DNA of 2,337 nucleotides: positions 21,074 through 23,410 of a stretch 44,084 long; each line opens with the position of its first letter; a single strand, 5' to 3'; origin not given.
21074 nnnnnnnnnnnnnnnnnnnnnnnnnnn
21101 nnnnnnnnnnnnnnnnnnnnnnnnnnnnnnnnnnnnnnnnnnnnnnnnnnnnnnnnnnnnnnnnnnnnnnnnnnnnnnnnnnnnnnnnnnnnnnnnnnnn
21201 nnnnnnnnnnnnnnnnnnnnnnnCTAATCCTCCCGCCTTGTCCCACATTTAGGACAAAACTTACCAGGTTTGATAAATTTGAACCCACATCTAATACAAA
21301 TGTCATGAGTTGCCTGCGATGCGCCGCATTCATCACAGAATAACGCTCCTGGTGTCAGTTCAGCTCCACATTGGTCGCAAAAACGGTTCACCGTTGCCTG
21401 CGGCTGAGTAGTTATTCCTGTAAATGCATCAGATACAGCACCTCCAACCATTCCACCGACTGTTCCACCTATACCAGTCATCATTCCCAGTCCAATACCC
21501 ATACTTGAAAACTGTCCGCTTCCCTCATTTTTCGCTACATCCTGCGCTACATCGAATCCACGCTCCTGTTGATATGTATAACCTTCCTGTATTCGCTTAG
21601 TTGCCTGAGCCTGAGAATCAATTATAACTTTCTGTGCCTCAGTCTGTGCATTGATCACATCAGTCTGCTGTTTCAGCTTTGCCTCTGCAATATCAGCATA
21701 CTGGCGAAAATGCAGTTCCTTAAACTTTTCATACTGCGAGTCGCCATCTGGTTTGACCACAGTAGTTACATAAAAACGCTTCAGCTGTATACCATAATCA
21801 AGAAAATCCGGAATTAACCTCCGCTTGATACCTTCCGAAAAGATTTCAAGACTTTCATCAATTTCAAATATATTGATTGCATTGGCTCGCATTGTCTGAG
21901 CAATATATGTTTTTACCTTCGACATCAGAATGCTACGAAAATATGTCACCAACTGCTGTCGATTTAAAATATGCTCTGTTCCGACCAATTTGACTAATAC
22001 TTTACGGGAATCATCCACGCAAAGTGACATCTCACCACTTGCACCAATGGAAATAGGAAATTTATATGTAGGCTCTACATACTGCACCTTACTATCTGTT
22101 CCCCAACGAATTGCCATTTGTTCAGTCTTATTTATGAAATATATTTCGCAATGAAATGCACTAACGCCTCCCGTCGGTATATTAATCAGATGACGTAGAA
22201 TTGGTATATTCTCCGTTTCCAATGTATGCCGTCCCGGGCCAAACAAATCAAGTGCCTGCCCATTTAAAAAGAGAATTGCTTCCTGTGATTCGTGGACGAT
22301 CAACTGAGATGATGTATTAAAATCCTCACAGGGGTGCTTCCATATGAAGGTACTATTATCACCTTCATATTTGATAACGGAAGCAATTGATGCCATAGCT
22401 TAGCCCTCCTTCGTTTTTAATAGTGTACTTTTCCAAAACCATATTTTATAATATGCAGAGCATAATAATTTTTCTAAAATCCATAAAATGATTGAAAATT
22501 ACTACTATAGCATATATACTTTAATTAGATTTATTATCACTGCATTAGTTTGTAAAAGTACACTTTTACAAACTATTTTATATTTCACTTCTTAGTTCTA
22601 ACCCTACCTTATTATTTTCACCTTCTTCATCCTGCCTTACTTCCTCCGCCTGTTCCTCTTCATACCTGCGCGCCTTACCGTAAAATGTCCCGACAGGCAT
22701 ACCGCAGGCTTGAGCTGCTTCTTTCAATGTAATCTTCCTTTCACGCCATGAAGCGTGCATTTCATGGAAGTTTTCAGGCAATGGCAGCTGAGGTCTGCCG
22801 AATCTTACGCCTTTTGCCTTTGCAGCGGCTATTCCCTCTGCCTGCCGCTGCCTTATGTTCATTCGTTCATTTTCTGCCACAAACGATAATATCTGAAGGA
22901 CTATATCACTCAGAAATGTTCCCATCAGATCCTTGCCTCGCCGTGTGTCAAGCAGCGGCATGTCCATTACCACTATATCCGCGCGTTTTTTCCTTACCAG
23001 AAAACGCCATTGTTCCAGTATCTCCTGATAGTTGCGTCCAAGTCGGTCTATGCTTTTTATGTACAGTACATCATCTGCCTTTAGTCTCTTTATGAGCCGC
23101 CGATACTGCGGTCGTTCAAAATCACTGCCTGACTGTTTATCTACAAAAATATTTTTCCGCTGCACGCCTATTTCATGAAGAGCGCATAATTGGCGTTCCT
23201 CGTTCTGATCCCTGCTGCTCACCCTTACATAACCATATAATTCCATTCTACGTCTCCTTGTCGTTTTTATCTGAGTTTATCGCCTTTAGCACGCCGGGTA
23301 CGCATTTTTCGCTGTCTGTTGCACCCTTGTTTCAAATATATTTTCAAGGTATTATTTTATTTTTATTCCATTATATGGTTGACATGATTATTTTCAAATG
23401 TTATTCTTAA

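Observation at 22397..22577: Candidate invertible promoter: two hix-like 28-bp sites with reverse-complementary cores between a serine recombinase and the SPFH operon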

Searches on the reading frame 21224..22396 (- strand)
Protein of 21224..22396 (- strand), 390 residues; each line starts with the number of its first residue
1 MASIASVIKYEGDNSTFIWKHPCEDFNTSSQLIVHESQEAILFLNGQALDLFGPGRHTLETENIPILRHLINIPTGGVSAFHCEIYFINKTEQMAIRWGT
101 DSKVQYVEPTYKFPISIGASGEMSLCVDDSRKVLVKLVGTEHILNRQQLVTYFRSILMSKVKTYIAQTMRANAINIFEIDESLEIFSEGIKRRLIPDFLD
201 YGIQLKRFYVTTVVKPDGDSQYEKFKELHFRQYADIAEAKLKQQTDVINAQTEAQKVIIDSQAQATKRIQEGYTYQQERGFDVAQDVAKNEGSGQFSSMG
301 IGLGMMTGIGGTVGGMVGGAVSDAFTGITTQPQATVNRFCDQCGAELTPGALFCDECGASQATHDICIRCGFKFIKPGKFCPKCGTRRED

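Call 5: search_protein_families(library=pfam, proteins=[window:21224-22396:-], max_evalue=0.01)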
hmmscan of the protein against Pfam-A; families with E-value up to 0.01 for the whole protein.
window:21224-22396:- (390 aa): 6 families
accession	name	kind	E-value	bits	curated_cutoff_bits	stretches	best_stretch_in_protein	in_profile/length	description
PF13421.11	Band_7_1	-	8.5e-34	117.5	24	1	26-217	11-197/211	SPFH domain-Band 7 family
PF12773.13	DZR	-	5.7e-09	36.4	27.3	1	340-385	1-45/45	Double zinc ribbon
PF13240.11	Zn_Ribbon_1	-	7e-08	32.5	25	1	339-360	1-22/23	zinc-ribbon domain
PF17032.10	Zn_ribbon_15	-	4.4e-05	24.6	28.9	0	337-358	52-73/73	zinc-ribbon family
PF13248.11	Zn_ribbon_3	-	0.00042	20.1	27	1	340-359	5-24/26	zinc-ribbon domain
PF01145.31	Band_7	-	0.00051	20.6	23.6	1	33-239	2-172/176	SPFH domain / Band 7 family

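Call 7: find_encoding_contigs(protein=window:21224-22396:-, flank=3000, max_places=10)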
Protein window:21224-22396:- (390 aa): 1 contig read that carries it; 1 place shown.
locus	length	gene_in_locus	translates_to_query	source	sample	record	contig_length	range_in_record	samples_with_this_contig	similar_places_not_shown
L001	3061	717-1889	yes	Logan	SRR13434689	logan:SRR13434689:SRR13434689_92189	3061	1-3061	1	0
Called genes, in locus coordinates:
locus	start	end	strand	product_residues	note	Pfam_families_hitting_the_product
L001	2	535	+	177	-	?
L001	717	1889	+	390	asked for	PF13421:Band_7_1, PF12773:DZR, PF13240:Zn_Ribbon_1 (weak)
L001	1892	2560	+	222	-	-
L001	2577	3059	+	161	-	?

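Call 42: search_protein_families(library=padloc, proteins=[window:21224-22396:-], max_evalue=0.001)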
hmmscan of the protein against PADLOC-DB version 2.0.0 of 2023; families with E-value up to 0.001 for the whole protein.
window:21224-22396:- (390 aa): 0 families

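Call 43: search_protein_families(library=ncbifam, proteins=[window:21224-22396:-], max_evalue=0.001)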
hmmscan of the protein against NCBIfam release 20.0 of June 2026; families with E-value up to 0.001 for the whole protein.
window:21224-22396:- (390 aa): 0 families

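Call 66: search_solved_structures(query=window:21224-22396:-, max_evalue=0.01)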
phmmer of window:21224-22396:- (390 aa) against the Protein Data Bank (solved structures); distinct sequences matched with E-value up to 0.01: 1.
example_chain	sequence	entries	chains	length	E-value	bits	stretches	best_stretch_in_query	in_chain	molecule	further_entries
4pjq_A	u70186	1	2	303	0.0069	18.4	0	177-202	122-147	Pentatricopeptide repeat protein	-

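Call 69: find_homologous_proteins(query=window:21224-22396:-, max_evalue=1e-50)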
Query window:21224-22396:- (390 aa): 7999 proteins with E <= 1e-50 among 8000 candidates; the best 120 are listed.
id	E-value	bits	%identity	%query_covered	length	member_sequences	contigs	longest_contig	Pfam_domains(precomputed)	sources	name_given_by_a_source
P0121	3.0e-236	801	89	100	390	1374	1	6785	PF13240.12,PF12773.14,PF17032.11,PF13421.12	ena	-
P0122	1.4e-234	796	86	100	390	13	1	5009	PF13240.12,PF12773.14,PF13421.12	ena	-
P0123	7.0e-234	794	86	100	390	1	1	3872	PF13240.12,PF12773.14,PF17032.11,PF13421.12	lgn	-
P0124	1.5e-233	792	87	100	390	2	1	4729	PF13240.12,PF12773.14,PF17032.11,PF13421.12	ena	-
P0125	1.7e-232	789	86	100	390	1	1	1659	PF13240.12,PF12773.14,PF17032.11,PF13421.12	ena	-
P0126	3.2e-232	788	87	100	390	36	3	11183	PF13240.12,PF12773.14,PF13421.12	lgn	-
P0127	4.7e-232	788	86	100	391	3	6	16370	PF13240.12,PF12773.14,PF17032.11,PF13421.12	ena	-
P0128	8.4e-232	787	86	100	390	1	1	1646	PF13240.12,PF12773.14,PF17032.11,PF13421.12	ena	-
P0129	1.4e-230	783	85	100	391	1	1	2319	PF13240.12,PF12773.14,PF17032.11,PF13421.12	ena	-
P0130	2.1e-230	782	86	100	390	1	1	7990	PF13240.12,PF12773.14,PF17032.11,PF13421.12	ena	-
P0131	2.2e-230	782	85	100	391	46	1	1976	PF13240.12,PF12773.14,PF17032.11,PF13421.12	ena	-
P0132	2.5e-230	782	86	100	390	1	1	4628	PF13240.12,PF12773.14,PF17032.11,PF13421.12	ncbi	-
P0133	2.6e-230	782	85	100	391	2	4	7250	PF13240.12,PF12773.14,PF17032.11,PF13421.12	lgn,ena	-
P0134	3.6e-230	781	85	100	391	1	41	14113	PF13240.12,PF12773.14,PF17032.11,PF13421.12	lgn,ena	-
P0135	3.6e-230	781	86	100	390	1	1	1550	PF13240.12,PF12773.14,PF17032.11,PF13421.12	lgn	-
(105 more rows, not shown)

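Call 70: find_encoding_contigs(protein=P0134, flank=1200, max_places=10)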
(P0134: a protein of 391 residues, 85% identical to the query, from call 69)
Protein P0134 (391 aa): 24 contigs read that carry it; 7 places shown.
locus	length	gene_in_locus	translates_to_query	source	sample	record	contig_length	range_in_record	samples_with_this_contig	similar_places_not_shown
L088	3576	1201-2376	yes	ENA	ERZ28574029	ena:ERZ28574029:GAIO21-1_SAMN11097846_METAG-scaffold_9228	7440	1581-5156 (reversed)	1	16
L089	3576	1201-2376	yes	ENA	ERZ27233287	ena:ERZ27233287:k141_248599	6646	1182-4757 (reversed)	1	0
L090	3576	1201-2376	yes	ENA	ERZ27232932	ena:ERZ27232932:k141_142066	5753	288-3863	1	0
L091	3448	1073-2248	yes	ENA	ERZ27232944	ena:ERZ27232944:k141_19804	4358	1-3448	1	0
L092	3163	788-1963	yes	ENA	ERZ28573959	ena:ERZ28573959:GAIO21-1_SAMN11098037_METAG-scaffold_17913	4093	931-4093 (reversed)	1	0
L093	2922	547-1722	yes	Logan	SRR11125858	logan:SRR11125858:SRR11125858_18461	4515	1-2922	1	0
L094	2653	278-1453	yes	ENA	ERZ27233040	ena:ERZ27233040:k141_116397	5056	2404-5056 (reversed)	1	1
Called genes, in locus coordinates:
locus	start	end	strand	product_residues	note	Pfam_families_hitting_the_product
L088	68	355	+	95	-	-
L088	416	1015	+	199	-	PF00239:Resolvase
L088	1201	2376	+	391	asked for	PF13421:Band_7_1, PF17032:Zn_ribbon_15 (faint), PF12773:DZR, PF13240:Zn_Ribbon_1 (weak)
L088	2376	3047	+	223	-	-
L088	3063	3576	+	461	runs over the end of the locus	-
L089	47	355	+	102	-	-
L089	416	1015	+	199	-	PF00239:Resolvase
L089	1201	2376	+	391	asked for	PF13421:Band_7_1, PF17032:Zn_ribbon_15 (faint), PF12773:DZR, PF13240:Zn_Ribbon_1 (weak)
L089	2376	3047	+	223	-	-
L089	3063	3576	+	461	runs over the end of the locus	-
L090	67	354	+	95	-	-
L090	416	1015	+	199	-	PF00239:Resolvase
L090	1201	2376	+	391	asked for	PF13421:Band_7_1, PF17032:Zn_ribbon_15 (faint), PF12773:DZR, PF13240:Zn_Ribbon_1 (weak)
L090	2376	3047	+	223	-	-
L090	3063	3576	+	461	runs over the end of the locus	-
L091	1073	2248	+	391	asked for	PF13421:Band_7_1, PF17032:Zn_ribbon_15 (faint), PF12773:DZR, PF13240:Zn_Ribbon_1 (weak)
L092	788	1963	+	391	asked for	PF13421:Band_7_1, PF17032:Zn_ribbon_15 (faint), PF12773:DZR, PF13240:Zn_Ribbon_1 (weak)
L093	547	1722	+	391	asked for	PF13421:Band_7_1, PF17032:Zn_ribbon_15 (faint), PF12773:DZR, PF13240:Zn_Ribbon_1 (weak)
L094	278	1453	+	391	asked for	PF13421:Band_7_1, PF17032:Zn_ribbon_15 (faint), PF12773:DZR, PF13240:Zn_Ribbon_1 (weak)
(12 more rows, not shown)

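Call 72: find_encoding_contigs(protein=P0121, flank=1200, max_places=10)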
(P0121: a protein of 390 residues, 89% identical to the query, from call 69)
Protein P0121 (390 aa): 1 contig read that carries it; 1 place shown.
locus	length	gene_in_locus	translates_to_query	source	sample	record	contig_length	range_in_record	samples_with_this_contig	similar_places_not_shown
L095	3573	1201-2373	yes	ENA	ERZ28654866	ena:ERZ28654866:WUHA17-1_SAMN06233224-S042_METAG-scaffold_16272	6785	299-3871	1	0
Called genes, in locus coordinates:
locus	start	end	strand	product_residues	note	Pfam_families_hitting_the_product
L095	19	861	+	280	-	PF02899:Phage_int_SAM_1, PF13495:Phage_int_SAM_4 (weak), PF00589:Phage_integrase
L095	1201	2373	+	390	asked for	PF13421:Band_7_1, PF17032:Zn_ribbon_15 (faint), PF12773:DZR, PF13240:Zn_Ribbon_1 (weak)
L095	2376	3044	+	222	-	-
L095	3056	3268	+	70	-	-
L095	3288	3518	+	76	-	PF11781:Zn_ribbon_RRN7 (weak)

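Call 73: find_encoding_contigs(protein=P0126, flank=1200, max_places=10)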
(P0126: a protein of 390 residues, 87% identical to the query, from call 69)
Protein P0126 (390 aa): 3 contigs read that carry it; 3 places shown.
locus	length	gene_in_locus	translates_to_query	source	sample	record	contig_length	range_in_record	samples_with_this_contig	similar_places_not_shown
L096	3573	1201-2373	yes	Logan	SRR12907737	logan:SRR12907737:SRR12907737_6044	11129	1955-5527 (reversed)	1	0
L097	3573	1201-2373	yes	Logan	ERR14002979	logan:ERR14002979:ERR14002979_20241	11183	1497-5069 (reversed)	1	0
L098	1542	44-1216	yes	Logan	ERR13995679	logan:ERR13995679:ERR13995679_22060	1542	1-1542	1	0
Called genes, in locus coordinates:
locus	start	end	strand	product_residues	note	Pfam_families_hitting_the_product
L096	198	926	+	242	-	PF00239:Resolvase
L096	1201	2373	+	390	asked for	PF13421:Band_7_1, PF12773:DZR, PF13240:Zn_Ribbon_1 (weak)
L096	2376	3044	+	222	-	-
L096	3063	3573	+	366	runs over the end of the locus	-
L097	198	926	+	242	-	PF00239:Resolvase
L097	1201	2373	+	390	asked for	PF13421:Band_7_1, PF12773:DZR, PF13240:Zn_Ribbon_1 (weak)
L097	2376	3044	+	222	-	-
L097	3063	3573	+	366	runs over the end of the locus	-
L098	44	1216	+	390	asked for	PF13421:Band_7_1, PF12773:DZR, PF13240:Zn_Ribbon_1 (weak)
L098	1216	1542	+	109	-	?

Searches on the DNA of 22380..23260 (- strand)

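Call 45: search_dna_similar(query=window:22380-23260:-, collection=plasmids, mode=distant, max_rows=10)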
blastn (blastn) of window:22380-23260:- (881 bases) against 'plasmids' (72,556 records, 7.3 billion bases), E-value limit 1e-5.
Records with a match: 1; places in all: 1; records where one place covers at least 80% of the query: 0.
Best place of each record, by identity: 60-80% 1.
By first word of the organism name: Enterococcus 1.
By predicted mobility (MOB-suite, as given by PLSDB): conjugative 1.
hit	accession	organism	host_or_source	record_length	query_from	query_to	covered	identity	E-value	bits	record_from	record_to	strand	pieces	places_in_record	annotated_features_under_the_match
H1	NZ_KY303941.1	Enterococcus faecalis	fecal material of a Blue whale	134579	120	258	16%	71.4%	7e-8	66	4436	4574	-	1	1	recombinase family protein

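Call 46: search_dna_similar(query=window:22380-23260:-, collection=phages, mode=distant, max_rows=10)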
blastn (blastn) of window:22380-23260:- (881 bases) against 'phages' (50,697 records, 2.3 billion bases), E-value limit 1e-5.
Records with a match: 3; places in all: 3; records where one place covers at least 80% of the query: 0.
Best place of each record, by identity: 60-80% 3.
By first word of the organism name: Bacteriophage 3.
By host as written in the record: - 3.
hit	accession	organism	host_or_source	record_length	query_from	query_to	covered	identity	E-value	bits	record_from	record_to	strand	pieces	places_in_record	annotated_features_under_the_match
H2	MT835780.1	Bacteriophage sp.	human fecal samples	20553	104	505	46%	69.1%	1e-31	143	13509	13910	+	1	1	record has no annotation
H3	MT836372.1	Bacteriophage sp.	human fecal samples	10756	105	487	43%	65.5%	6e-16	92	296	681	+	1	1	record has no annotation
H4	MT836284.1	Bacteriophage sp.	human fecal samples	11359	176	262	10%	78.4%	2e-8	67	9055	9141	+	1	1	record has no annotation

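Call 60: get_annotated_region(hit=H1, flank=2500)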
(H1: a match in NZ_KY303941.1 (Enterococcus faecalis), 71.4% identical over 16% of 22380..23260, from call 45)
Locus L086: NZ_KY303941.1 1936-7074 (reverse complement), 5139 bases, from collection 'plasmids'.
description: Enterococcus faecalis strain 3 plasmid pGTC3, complete sequence
organism: Enterococcus faecalis (NCBI taxid 1351)
taxonomy: Bacteria; Bacillota; Bacilli; Lactobacillales; Enterococcaceae; Enterococcus; Enterococcus faecalis
host: -; source: fecal material of a Blue whale; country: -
typing (MOB-suite, as given by PLSDB): conjugative; replicon rep_cluster_181; relaxase MOBP,MOBP; mating-pair formation MPF_T
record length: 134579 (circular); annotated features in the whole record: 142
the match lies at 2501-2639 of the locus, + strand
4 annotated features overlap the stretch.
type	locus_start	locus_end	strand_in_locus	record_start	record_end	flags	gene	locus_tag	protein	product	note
CDS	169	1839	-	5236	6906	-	-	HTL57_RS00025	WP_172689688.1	recombinase family protein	GO:0006310 - DNA recombination [Evidence IEA]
CDS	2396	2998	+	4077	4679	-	-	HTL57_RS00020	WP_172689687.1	recombinase family protein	GO:0006310 - DNA recombination [Evidence IEA]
CDS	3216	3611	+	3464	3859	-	-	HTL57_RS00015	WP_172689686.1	Rrf2 family transcriptional regulator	-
CDS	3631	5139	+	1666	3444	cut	-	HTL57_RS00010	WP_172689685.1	leucine-rich repeat domain-containing protein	-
